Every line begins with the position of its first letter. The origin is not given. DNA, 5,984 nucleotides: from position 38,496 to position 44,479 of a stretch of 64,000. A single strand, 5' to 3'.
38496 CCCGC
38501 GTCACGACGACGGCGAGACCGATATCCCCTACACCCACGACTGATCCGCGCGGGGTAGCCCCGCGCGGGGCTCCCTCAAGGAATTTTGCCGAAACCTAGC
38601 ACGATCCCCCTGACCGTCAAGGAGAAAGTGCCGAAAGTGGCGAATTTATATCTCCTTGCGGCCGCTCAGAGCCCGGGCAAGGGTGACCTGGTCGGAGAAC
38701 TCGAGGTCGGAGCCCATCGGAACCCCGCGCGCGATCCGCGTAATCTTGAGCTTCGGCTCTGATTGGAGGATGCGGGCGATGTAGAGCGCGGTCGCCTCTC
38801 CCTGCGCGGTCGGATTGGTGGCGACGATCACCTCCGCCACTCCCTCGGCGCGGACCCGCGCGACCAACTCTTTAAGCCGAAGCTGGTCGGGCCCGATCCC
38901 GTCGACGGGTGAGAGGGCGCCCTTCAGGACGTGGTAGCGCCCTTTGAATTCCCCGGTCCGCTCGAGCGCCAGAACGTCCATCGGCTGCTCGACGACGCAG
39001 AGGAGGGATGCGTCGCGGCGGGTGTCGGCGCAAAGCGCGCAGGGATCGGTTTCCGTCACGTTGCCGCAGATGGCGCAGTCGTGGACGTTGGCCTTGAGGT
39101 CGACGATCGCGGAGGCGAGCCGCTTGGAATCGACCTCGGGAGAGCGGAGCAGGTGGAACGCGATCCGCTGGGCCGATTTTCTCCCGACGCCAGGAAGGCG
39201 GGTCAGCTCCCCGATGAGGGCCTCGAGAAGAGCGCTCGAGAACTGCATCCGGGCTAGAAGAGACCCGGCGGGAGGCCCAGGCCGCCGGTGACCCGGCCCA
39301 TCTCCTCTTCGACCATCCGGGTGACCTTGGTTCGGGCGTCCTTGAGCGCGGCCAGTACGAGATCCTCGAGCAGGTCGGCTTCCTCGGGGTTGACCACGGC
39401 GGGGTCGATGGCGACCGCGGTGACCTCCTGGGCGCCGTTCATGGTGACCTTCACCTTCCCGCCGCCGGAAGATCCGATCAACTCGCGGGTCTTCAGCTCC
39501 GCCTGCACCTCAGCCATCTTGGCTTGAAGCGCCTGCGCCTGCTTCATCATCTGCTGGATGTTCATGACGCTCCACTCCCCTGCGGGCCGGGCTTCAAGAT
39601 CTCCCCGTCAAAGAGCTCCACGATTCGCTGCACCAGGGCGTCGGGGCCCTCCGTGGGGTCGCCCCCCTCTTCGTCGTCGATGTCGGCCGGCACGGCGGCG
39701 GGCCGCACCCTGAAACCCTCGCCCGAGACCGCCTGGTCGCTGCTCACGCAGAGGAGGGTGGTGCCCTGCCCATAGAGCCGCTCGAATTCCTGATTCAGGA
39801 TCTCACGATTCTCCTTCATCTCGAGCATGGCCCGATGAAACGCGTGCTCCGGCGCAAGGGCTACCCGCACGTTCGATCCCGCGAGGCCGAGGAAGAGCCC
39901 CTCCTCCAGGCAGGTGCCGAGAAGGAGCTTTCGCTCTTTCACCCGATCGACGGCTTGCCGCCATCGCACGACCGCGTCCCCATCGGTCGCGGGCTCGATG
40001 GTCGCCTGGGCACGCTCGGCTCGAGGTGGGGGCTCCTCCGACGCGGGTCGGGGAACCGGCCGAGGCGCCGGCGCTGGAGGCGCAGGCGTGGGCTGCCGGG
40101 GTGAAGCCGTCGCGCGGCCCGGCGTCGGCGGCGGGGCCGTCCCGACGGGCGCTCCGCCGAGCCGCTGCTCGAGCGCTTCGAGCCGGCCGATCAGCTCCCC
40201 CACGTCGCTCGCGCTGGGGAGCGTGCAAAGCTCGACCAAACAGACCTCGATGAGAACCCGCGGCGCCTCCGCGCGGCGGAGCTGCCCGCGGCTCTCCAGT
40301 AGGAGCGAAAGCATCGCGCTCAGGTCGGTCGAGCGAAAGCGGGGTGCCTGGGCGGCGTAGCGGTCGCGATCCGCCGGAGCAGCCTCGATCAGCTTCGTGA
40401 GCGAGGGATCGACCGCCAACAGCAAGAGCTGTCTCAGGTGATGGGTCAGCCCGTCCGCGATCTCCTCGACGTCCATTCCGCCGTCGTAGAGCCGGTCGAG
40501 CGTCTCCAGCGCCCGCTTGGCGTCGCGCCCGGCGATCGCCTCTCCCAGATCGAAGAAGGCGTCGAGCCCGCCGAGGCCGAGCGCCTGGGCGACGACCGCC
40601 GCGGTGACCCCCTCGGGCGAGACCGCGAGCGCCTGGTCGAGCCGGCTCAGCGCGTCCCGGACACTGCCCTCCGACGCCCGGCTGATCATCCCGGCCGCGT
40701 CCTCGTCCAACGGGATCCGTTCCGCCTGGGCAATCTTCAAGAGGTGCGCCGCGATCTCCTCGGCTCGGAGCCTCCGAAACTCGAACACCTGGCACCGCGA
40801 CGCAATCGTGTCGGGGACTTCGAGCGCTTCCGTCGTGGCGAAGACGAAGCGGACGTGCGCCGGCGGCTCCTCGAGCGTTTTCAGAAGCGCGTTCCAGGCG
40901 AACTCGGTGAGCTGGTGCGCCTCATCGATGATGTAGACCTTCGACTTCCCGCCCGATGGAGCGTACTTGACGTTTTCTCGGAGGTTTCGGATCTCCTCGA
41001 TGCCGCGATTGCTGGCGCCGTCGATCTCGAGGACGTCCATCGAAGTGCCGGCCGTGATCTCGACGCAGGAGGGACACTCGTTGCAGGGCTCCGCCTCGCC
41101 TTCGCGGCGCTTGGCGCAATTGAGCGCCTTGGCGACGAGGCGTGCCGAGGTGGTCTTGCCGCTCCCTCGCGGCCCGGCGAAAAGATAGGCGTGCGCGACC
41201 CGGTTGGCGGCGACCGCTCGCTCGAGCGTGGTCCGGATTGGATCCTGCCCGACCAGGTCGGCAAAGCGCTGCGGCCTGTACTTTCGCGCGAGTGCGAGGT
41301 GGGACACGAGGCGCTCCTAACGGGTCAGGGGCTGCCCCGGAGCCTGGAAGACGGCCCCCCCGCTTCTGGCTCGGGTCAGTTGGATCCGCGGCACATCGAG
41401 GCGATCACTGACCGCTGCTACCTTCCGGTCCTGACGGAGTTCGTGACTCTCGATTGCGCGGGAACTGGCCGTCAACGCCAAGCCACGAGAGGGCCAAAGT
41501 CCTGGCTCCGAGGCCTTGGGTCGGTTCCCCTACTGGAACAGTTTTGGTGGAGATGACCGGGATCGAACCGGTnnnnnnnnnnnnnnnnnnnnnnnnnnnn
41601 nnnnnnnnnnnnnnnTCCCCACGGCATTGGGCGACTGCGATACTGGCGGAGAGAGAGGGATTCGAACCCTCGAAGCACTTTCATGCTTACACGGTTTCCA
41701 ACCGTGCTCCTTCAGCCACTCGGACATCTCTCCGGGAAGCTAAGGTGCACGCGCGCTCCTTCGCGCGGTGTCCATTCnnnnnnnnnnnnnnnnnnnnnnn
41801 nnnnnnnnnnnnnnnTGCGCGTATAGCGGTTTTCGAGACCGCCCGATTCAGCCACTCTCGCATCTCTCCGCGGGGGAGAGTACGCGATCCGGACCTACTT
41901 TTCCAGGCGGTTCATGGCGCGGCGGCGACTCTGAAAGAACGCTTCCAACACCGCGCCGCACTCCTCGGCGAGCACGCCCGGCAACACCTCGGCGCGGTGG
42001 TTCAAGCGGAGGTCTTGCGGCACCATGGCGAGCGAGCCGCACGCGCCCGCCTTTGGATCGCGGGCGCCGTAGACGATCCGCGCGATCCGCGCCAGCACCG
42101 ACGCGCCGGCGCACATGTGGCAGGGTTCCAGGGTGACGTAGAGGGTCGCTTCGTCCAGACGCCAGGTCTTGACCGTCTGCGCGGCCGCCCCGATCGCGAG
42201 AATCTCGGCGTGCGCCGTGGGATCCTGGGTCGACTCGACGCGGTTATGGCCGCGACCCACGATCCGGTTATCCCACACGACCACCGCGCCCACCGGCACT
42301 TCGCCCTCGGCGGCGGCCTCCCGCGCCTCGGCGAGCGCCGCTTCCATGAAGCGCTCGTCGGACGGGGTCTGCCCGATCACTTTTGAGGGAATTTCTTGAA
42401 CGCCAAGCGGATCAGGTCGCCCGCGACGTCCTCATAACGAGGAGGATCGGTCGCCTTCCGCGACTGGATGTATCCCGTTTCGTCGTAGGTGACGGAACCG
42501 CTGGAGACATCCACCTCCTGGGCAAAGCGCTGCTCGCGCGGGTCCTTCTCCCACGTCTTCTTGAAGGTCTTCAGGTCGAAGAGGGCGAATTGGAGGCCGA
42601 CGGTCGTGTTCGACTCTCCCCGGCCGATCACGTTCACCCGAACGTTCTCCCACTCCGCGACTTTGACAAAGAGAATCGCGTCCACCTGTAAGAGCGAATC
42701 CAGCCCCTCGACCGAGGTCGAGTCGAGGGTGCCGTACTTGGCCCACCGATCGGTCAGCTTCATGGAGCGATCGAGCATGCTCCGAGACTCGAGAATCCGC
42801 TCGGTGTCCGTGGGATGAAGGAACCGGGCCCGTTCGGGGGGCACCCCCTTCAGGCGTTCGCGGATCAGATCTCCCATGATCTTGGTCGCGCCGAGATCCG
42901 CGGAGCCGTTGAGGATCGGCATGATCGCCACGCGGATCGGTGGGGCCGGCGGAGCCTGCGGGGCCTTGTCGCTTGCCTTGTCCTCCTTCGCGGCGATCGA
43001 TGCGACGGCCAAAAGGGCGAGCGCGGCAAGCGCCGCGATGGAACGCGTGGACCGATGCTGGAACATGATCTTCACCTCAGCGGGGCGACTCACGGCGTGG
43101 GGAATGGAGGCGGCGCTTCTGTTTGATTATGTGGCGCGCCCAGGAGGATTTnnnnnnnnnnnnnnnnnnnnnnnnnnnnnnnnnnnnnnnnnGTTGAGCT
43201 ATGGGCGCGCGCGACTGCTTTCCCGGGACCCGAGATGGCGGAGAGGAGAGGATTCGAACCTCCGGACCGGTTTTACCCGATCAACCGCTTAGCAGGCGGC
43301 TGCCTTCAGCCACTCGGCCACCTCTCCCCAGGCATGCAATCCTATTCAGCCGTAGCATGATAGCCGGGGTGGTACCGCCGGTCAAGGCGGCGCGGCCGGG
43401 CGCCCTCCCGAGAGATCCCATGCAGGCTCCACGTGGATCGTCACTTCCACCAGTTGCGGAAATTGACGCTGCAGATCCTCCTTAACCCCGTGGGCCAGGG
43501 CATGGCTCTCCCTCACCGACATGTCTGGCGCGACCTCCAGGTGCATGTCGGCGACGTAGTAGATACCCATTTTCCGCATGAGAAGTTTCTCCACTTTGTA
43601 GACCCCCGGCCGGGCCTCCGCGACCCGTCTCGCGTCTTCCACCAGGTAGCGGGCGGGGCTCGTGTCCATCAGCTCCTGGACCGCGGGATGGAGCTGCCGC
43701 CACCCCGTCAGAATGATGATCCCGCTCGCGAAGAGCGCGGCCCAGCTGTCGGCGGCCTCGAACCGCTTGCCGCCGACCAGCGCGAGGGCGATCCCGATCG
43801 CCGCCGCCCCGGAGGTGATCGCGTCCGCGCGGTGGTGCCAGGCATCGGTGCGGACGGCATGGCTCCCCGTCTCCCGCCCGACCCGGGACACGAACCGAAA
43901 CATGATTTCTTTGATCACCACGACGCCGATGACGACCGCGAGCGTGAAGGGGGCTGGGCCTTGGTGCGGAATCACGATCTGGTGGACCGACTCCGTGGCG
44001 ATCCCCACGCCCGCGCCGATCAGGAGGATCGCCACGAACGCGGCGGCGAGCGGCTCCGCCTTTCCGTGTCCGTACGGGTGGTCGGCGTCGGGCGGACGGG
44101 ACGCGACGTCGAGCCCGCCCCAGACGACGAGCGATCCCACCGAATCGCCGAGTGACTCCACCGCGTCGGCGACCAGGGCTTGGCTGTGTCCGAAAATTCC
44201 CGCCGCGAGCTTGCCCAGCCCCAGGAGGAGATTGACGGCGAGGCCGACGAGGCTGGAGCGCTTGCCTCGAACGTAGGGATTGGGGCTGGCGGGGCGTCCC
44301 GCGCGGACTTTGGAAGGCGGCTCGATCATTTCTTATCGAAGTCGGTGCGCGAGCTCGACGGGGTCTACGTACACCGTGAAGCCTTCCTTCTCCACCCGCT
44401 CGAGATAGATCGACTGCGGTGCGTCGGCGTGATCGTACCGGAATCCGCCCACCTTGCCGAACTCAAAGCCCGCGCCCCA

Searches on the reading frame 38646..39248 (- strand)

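Call 101: search_protein_families(library=pfam, proteins=[window:38646-39248:-], max_evalue=0.001)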
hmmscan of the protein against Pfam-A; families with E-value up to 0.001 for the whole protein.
window:38646-39248:- (200 aa): 7 families
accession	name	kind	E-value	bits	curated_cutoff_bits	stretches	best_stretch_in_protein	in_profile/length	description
PF13662.12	Toprim_4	-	1e-28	99.8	25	1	82-173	2-85/85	Toprim domain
PF21176.3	RecR_HhH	-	2.2e-17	63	27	1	8-50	1-43/45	RecR, helix-hairpin-helix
PF01751.28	Toprim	-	5.2e-12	46.2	23.1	1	83-170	2-94/96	Toprim domain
PF21175.2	RecR_C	-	4.1e-11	42.5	22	1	175-198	1-24/24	RecR, C-terminal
PF02132.21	RecR_ZnF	-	6.3e-08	32.7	22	1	55-75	1-21/21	RecR, Cys4-zinc finger domain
PF14520.12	HHH_5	-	8.3e-05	23.4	27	1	6-32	28-54/57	Helix-hairpin-helix domain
PF00633.29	HHH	-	0.0007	19.8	24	0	12-29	10-27/30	Helix-hairpin-helix motif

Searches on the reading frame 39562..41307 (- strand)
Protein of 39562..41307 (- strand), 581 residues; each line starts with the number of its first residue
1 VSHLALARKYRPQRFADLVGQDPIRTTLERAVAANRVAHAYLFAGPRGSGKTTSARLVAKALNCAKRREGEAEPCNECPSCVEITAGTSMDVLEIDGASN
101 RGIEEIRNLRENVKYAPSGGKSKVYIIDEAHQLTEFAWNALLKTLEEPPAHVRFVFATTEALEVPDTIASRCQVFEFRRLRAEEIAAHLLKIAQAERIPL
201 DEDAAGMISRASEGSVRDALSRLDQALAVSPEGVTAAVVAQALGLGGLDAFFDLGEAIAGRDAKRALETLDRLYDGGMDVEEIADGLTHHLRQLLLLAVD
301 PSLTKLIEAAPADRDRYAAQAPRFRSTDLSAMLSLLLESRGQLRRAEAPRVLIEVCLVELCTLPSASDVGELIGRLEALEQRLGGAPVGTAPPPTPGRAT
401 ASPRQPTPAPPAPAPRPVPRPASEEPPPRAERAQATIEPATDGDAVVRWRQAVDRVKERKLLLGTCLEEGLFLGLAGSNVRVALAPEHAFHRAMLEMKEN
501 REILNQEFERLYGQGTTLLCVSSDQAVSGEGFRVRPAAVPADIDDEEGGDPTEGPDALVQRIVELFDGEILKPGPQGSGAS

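Call 27: search_protein_families(library=pfam, proteins=[window:39562-41307:-], max_evalue=0.00001)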
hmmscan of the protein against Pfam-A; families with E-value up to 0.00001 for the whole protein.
window:39562-41307:- (581 aa): 7 families
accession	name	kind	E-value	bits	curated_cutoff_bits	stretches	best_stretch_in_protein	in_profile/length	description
PF13177.12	DNA_pol3_delta2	-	5.3e-43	147.2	27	1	21-180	2-160/161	DNA polymerase III, delta subunit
PF12169.13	DNA_pol3_gamma3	-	2.9e-18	66.5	24.4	1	234-372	1-139/143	DNA polymerase III subunits gamma and tau domain III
PF22608.2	DNAX_ATPase_lid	-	1.3e-13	50.9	27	1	184-230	1-47/49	DNA polymerase III clamp loader subunit, ATPase lid domain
PF00004.35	AAA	-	2.9e-09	37.9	21.2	1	42-176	2-127/131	ATPase family associated with various cellular activities (AAA)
PF13401.12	AAA_22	-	1.6e-07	32.2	27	1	41-162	8-126/130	AAA domain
PF05496.18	RuvB_N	-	4.1e-06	27.1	27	0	11-67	2-62/159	Holliday junction DNA helicase RuvB P-loop domain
PF13604.12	AAA_30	-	6.2e-06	26.5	27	0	40-155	20-122/191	AAA domain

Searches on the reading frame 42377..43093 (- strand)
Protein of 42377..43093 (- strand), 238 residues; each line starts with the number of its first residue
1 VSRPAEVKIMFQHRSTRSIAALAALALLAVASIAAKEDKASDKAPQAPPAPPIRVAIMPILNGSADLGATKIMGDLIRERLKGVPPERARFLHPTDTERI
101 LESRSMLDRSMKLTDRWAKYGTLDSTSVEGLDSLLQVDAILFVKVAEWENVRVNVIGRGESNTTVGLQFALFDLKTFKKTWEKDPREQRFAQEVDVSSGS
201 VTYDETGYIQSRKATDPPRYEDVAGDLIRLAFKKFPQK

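Call 7: search_protein_families(library=pfam, proteins=[window:42377-43093:-], max_evalue=0.1)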
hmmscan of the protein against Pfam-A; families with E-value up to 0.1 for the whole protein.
window:42377-43093:- (238 aa): 1 family
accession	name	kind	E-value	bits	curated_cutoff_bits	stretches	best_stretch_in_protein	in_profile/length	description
PF05643.16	GNA1162-like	-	0.00099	19.2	25.9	1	124-188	69-129/185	Putative lipoprotein GNA1162-like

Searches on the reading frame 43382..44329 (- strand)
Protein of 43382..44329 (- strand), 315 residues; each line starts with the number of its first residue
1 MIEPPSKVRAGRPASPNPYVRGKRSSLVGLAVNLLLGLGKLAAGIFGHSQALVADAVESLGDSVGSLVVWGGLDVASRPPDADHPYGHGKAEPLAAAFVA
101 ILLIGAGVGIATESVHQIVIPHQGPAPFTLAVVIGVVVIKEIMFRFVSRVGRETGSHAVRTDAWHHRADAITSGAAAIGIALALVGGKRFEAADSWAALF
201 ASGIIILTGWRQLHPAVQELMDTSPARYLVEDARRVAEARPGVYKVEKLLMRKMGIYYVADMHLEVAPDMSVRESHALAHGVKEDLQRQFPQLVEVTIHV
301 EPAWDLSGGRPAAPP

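Call 7: search_protein_families(library=pfam, proteins=[window:43382-44329:-], max_evalue=0.1)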
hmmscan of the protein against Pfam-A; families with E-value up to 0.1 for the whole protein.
window:43382-44329:- (315 aa): 2 families
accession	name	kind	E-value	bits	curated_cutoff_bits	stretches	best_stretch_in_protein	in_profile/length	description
PF01545.26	Cation_efflux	-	3.5e-48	164.5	26.6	1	27-221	2-198/198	Cation efflux family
PF16916.11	ZT_dimer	-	1.8e-20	73.1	26.7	1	230-302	6-77/78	Dimerisation domain of Zinc Transporter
